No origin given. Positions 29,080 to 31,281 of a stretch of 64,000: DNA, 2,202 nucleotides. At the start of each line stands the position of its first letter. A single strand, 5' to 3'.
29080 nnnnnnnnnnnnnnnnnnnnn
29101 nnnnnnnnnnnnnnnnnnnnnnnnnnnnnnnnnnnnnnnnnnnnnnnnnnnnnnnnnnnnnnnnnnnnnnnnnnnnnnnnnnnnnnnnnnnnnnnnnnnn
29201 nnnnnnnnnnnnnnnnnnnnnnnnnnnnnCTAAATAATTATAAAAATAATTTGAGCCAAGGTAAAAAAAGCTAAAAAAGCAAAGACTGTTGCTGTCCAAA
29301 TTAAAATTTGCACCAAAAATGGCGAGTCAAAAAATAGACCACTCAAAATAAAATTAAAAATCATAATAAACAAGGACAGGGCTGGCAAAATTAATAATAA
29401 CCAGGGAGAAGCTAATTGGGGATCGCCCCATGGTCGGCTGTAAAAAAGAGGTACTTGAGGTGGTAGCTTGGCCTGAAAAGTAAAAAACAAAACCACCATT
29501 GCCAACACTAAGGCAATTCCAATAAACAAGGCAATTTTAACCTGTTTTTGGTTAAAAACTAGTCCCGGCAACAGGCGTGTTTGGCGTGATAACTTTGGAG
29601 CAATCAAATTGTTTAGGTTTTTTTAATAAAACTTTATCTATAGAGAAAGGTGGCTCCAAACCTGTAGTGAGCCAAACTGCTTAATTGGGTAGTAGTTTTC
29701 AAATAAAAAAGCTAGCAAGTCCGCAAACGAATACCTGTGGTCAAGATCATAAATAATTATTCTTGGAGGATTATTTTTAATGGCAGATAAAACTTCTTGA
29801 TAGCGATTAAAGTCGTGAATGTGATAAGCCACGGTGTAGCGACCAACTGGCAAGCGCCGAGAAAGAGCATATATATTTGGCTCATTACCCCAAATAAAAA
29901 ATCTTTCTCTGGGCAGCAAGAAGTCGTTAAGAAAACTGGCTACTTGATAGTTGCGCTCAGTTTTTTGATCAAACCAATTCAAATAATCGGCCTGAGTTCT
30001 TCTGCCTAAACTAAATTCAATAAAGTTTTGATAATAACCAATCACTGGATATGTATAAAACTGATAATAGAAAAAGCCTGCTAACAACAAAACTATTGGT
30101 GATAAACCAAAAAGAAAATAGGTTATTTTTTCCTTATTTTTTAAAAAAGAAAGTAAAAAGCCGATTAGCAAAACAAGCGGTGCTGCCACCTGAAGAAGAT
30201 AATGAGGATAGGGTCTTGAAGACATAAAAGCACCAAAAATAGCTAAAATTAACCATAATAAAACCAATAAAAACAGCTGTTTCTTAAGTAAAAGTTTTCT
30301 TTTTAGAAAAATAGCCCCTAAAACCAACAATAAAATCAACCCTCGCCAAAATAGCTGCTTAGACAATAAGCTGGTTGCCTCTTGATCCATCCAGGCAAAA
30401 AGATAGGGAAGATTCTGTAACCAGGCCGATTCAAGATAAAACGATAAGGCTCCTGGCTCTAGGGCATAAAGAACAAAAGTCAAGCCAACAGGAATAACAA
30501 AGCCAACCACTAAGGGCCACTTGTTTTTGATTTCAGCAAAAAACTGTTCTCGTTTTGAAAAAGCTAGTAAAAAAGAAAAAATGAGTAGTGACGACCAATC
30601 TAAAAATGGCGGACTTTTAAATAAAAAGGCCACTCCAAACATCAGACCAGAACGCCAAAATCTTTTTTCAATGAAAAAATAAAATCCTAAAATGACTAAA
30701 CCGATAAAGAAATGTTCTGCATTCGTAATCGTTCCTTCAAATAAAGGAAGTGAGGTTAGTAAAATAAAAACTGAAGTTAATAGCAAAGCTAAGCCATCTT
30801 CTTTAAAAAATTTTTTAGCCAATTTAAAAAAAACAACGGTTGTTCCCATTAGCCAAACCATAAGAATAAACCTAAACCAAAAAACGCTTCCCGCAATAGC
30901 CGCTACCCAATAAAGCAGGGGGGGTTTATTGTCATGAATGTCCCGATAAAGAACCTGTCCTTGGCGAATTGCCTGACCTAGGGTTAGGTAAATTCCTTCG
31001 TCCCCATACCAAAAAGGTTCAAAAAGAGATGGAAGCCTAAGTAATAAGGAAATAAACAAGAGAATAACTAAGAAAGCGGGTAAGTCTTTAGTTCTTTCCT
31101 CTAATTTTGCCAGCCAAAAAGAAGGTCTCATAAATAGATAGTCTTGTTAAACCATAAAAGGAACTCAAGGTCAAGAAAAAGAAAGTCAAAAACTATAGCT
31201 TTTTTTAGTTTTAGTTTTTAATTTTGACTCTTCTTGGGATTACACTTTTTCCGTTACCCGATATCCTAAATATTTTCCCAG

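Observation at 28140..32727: Lipid-linked glycan assembly set: WecA-like initiating transferase + GT-C transferase + processive QxxRW GT2 synthase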

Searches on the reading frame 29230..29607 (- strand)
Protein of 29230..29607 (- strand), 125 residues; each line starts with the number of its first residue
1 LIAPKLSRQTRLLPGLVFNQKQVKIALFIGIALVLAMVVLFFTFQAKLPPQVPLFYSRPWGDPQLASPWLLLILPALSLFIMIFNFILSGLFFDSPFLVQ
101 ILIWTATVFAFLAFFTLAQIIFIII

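Call 3: search_protein_families(library=pfam, proteins=[window:29230-29607:-], max_evalue=0.01)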
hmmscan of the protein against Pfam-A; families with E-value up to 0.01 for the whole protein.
window:29230-29607:- (125 aa): 0 families

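Call 4: search_protein_families(library=ncbifam, proteins=[window:29230-29607:-], max_evalue=0.01)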
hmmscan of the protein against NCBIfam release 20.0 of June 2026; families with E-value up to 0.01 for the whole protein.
window:29230-29607:- (125 aa): 0 families

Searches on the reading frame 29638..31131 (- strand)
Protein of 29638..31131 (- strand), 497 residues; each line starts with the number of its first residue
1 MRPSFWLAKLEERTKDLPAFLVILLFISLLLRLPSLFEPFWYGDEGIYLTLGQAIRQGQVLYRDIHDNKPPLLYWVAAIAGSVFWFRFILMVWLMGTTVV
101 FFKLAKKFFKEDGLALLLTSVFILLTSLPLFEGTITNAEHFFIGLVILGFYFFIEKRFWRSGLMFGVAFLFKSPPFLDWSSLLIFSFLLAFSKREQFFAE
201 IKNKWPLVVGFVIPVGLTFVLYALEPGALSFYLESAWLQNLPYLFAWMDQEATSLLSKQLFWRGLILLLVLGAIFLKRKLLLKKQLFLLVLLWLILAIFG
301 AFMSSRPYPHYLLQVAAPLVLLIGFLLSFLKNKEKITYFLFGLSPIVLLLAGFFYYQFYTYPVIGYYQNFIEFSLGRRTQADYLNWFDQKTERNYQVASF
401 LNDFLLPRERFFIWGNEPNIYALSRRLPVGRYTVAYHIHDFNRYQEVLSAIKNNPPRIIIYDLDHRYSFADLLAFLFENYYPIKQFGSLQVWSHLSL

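Call 3: search_protein_families(library=pfam, proteins=[window:29638-31131:-], max_evalue=0.01)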
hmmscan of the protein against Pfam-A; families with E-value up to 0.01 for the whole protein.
window:29638-31131:- (497 aa): 0 families

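Call 4: search_protein_families(library=ncbifam, proteins=[window:29638-31131:-], max_evalue=0.01)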
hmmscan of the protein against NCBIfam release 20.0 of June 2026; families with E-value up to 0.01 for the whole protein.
window:29638-31131:- (497 aa): 1 family
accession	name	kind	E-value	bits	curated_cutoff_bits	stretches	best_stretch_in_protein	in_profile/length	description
NF046093.1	AZOBR_p60025_fam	subfamily_domain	0.0013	18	150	1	71-194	98-214/232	AZOBR_p60025 family cell surface glycopolymer formation protein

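Call 6: search_solved_structures(query=window:29638-31131:-, max_evalue=1, show_alignments=2)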
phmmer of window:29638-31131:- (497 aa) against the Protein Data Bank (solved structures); distinct sequences matched with E-value up to 1: 1.
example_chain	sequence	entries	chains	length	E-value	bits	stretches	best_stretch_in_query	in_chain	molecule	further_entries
6z16_G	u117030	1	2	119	0.57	12.3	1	135-176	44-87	Multisubunit Na+/H+ antiporter, G subunit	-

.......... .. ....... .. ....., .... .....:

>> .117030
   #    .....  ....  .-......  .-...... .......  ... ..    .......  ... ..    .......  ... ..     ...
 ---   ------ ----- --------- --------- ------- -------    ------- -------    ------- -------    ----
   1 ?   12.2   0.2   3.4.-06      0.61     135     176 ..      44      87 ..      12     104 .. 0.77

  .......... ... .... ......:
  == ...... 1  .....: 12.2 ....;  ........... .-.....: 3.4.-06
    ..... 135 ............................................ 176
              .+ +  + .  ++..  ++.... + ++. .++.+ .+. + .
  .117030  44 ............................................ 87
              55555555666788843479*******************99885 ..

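Call 13: find_homologous_proteins(query=window:29638-31131:-)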
Query window:29638-31131:- (497 aa): 1997 proteins with E <= 0.001 among 8000 candidates; the best 120 are listed.
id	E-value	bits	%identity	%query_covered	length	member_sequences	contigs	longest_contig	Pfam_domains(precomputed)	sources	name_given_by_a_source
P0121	0.0e+0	1099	100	100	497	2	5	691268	-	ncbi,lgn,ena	-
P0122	1.4e-216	739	67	99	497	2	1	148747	-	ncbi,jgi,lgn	ncbi:MAG: hypothetical protein ACOYJ8_00250 [Patescibacteria group bacterium]|jgi:hypothetical prote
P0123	2.2e-212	725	65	100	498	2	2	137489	-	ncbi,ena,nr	ncbi:MAG: hypothetical protein PHR64_00540 [Candidatus Shapirobacteria bacterium]|nr:hypothetical pr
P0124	5.3e-212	724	66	99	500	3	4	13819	-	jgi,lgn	jgi:hypothetical protein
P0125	9.6e-212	723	66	99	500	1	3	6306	-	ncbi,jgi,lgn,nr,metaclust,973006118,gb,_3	ncbi:MAG: hypothetical protein XD98_0363 [Microgenomates bacterium 39_6]|nr:MAG: hypothetical protei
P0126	2.3e-209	715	65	99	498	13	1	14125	-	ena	-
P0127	1.0e-208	713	65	99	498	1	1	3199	-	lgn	-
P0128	1.3e-204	699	64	99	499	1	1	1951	-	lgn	-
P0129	3.1e-201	688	65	99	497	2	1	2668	-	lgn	-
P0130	7.6e-195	667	62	98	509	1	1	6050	-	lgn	-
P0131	8.7e-189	647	62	99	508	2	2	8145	-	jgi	-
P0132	4.0e-186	638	62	99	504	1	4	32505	-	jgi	jgi:hypothetical protein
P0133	1.0e-150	521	51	98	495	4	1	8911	-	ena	-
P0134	1.2e-148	515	51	97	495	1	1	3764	-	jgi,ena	-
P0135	3.6e-147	510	51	97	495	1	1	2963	PF09721.16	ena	-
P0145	6.4e-141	489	50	98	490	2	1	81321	PF27757.1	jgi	-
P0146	1.5e-134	468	47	98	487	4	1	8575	PF27757.1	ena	-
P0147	2.2e-124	434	48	97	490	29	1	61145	PF27757.1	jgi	jgi:hypothetical protein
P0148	2.4e-124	434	48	97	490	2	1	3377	PF27757.1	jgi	-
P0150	8.2e-120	419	47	94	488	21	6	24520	PF27757.1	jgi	-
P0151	1.2e-118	416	47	97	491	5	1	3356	PF27757.1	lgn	-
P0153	3.1e-114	401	45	94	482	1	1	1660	PF27757.1,PF13231.13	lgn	-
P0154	2.0e-113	398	42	97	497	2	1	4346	PF27757.1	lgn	-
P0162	2.6e-111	391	41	97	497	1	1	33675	PF27757.1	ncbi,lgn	-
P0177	6.5e-108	380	43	96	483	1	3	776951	PF27757.1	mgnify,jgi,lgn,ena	mgnify:CR=1 FL=1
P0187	1.2e-106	376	41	94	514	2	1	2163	PF27757.1,PF13231.13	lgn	-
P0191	5.2e-106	374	42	97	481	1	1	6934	PF27757.1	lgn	-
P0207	9.5e-105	370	43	95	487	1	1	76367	PF27757.1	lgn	-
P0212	1.8e-104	369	42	94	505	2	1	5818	PF27757.1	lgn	-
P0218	3.0e-104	368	40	96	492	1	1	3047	PF27757.1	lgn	-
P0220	5.2e-104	367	42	90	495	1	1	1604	PF27757.1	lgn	-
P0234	2.1e-103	365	41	96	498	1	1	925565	PF27757.1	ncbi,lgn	-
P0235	2.1e-103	365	41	96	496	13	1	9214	PF27757.1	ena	-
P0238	4.1e-103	364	39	98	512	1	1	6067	PF27757.1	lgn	-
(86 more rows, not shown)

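Call 16: search_solved_structures(query=A2, max_evalue=1, show_alignments=3)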
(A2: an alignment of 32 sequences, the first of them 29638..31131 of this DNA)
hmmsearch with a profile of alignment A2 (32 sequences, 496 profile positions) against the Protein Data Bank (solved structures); distinct sequences matched with E-value up to 1: 0.

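Call 17: search_protein_families(library=pfam, alignment_id=A2, max_evalue=0.01)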
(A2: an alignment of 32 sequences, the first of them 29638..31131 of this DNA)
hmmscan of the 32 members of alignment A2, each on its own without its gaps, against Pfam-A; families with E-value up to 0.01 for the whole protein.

A. member 1, window:29638-31131:- (497 aa): 0 families

B. families by the number of members that match (of 32 scanned): 5 families
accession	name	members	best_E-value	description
PF13231.12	PMT_2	6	7.3e-07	Dolichyl-phosphate-mannose-protein mannosyltransferase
PF09594.16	GT87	2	1.7e-05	Glycosyltransferase family 87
PF02366.24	PMT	1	5.9e-07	Dolichyl-phosphate-mannose-protein mannosyltransferase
PF19992.4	DUF6427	1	0.0012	Family of unknown function (DUF6427)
PF09721.15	Exosortase_EpsH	1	0.0076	Transmembrane exosortase (Exosortase_EpsH)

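Call 19: find_encoding_contigs(protein=P0121, flank=10000, max_places=3)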
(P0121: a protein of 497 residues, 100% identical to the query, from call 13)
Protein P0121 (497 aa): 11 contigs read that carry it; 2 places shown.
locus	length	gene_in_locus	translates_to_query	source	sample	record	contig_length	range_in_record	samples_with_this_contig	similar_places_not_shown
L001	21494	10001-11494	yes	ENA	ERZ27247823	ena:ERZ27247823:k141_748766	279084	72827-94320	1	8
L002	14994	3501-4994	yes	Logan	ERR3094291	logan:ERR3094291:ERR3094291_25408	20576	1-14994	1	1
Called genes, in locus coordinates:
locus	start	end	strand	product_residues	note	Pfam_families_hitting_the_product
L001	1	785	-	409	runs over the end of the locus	PF01266:DAO (weak), PF13450:NAD_binding_8, PF01593:Amino_oxidase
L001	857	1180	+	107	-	-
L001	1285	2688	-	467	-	-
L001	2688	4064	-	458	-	PF19077:Big_13 (weak)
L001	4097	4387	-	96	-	-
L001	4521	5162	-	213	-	PF04350:PilO (faint)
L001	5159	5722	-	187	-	PF05137:PilN (weak)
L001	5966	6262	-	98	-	PF01649:Ribosomal_S20p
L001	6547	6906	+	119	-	PF01371:Trp_repressor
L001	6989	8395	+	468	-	PF00133:tRNA-synt_1, PF01406:tRNA-synt_1e (weak), PF09334:tRNA-synt_1g, PF00133:tRNA-synt_1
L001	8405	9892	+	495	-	PF13632:Glyco_trans_2_3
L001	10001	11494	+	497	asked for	-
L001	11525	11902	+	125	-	-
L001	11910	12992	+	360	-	PF00953:Glycos_transf_4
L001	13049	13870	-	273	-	PF08308:PEGA, PF08239:SH3_3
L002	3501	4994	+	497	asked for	-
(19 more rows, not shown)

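Call 29: predict_structure(alignment_id=A2)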
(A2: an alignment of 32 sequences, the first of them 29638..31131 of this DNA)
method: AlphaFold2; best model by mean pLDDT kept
length: 497 residues; sequences in the alignment: 32
mean_pLDDT: 92.3   pTM: 0.91
mean pLDDT of the five models: 92.3, 92.1, 91.2, 91.1, 90.5
residues with pLDDT >= 90: 399; 70-90: 82; 50-70: 16; < 50: 0
segments of 3 or more residues with pLDDT < 50: none
pLDDT, mean of each block of 10 residues (from residue 1): 72 77 92 89 88 96 94 95 92 95 96 95 92 75 97 98 98 95 96 92 96 97 95 90 67 75 94 96 97 97 88 96 97 95 97 92 91 96 93 96 95 95 95 94 96 97 94 97 97 88
secondary structure, 60 per line:
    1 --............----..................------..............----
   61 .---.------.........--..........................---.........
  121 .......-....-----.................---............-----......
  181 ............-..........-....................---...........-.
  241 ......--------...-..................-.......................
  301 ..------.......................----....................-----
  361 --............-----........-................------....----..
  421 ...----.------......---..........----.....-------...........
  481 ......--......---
elements in order: H3-14 H19-36 H43-56 H72-80 H83-108 H112-127 H129-132 H138-154 H158-169 H175-192 H194-203 H205-224 H228-238 H240-246 H259-276 H278-302 H309-331 H336-355 H363-374 H380-387 H389-404 E411-414 H419-423 H435-440 H444-453 E458-462 H470-479 E480-486 E489-494

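Call 32: fold_search(model_id=the predicted structure, library=pdb)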
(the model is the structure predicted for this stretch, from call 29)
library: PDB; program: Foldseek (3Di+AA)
matches with E <= 10: 290; with E <= 0.001: 8
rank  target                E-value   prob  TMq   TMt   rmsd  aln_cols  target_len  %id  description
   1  5f15                  1.3e-06  1.00  0.52  0.48  12.9       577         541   16  Crystal Structure of ArnT from Cupriavidus metallidurans bound to Undecaprenyl phosphate (released 2016-02-17)
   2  8b6l_I                7.1e-06  1.00  0.44  0.34  15.9       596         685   14  Subtomogram average of the human Sec61-TRAP-OSTA-translocon (released 2022-12-07)
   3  7oci_F                3.0e-05  1.00  0.47  0.38  13.6       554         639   12  Cryo-EM structure of yeast Ost6p containing oligosaccharyltransferase complex (released 2022-02-16)
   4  9s6t_A                4.1e-05  1.00  0.47  0.48   9.2       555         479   14  Ternary cryo-EM structure of chicken ALG12 with Dol25-PP-GlcNAc2Man7, Dol25-P-Man, and Fab (released 2026-03-18)
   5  6gxc_A                5.8e-05  1.00  0.46  0.34  12.0       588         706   12  Bacterial oligosaccharyltransferase PglB in complex with an inhibitory peptide and a reactive lipid-linked oligosaccha (released 2018-11-14)
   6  6ezn_F                6.6e-05  1.00  0.47  0.37  13.4       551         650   12  Cryo-EM structure of the yeast oligosaccharyltransferase (OST) complex (released 2018-01-17)
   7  5ogl_A                1.2e-04  1.00  0.41  0.31  11.5       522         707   12  Structure of bacterial oligosaccharyltransferase PglB in complex with an acceptor peptide and an lipid-linked oligosac (released 2017-10-25)
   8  6snh_X                2.0e-04  1.00  0.46  0.48  17.7       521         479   13  Cryo-EM structure of yeast ALG6 in complex with 6AG9 Fab and Dol25-P-Glc (released 2020-03-11)
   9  7zli_A                1.6e-03  1.00  0.44  0.35  12.3       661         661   10  Cryo-EM structure of C-mannosyltransferase CeDPY19, in complex with Dol25-P-Man and bound to CMT2-Fab and anti-Fab nan (released 2023-01-11)
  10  9wno_A                1.9e-03  1.00  0.46  0.55  14.1       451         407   17  Cryo-EM structure of Candida glabrata GPI mannosyltransferase I bound to Dol-P-Man (released 2025-12-03)
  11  9s6u_A                2.5e-03  1.00  0.37  0.34  11.1       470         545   12  Ternary cryo-EM structure of human ALG9 with Dol25-PP-GlcNAc2Man8, Dol25-P-Man and Fab (released 2026-03-18)
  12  7wld_U                3.9e-03  1.00  0.42  0.49  12.1       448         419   13  Cryo-EM structure of the human glycosylphosphatidylinositol transamidase complex at 2.53 Angstrom resolution (released 2022-04-27)
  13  8imx_U                4.0e-03  1.00  0.43  0.50  12.2       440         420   11  Cryo-EM structure of GPI-T with a chimeric GPI-anchored protein (released 2023-08-16)
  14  7zlh_A                5.0e-03  1.00  0.47  0.38  12.3       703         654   11  Cryo-EM structure of C-mannosyltransferase CeDPY19, in apo state, bound to CMT2-Fab and anti-Fab nanobody (released 2023-01-11)
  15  9s6s_A                5.0e-03  1.00  0.37  0.35  11.3       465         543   12  Ternary cryo-EM structure of human ALG9 with Dol25-PP-GlcNAc2Man6, Dol25-P-Man and Fab (released 2026-03-18)
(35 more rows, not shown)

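Call 88: find_encoding_contigs(protein=P0234, flank=8000, max_places=1)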
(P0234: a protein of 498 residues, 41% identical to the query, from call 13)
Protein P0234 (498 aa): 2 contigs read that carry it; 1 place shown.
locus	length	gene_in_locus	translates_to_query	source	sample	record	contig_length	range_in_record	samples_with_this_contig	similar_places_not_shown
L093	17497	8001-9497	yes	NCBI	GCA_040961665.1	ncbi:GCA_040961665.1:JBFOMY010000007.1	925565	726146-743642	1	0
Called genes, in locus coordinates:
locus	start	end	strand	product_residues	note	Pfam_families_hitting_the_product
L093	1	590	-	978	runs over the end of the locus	PF00580:UvrD-helicase, PF01443:Viral_helicase1 (faint), PF13245:AAA_19, PF13604:AAA_30 (faint), PF13361:UvrD_C, PF13538:UvrD_C_2 (faint), PF12705:PDDEXK_1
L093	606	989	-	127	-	-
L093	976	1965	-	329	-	PF02646:RmuC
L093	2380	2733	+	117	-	PF01371:Trp_repressor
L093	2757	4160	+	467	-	PF00133:tRNA-synt_1, PF09334:tRNA-synt_1g, PF00133:tRNA-synt_1, PF01406:tRNA-synt_1e (weak)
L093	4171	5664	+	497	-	PF00535:Glycos_transf_2 (faint), PF13632:Glyco_trans_2_3 (weak)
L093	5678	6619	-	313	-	PF01368:DHH (weak)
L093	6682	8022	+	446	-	PF13231:PMT_2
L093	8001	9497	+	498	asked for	PF27757:Competence-induced_Ccs4_N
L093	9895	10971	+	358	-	PF00953:Glycos_transf_4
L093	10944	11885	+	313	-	PF01040:UbiA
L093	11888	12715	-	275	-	PF08308:PEGA, PF08239:SH3_3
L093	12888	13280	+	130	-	PF00011:HSP20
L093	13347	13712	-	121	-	-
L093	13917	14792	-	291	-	PF00483:NTP_transferase, PF12804:NTP_transf_3 (weak)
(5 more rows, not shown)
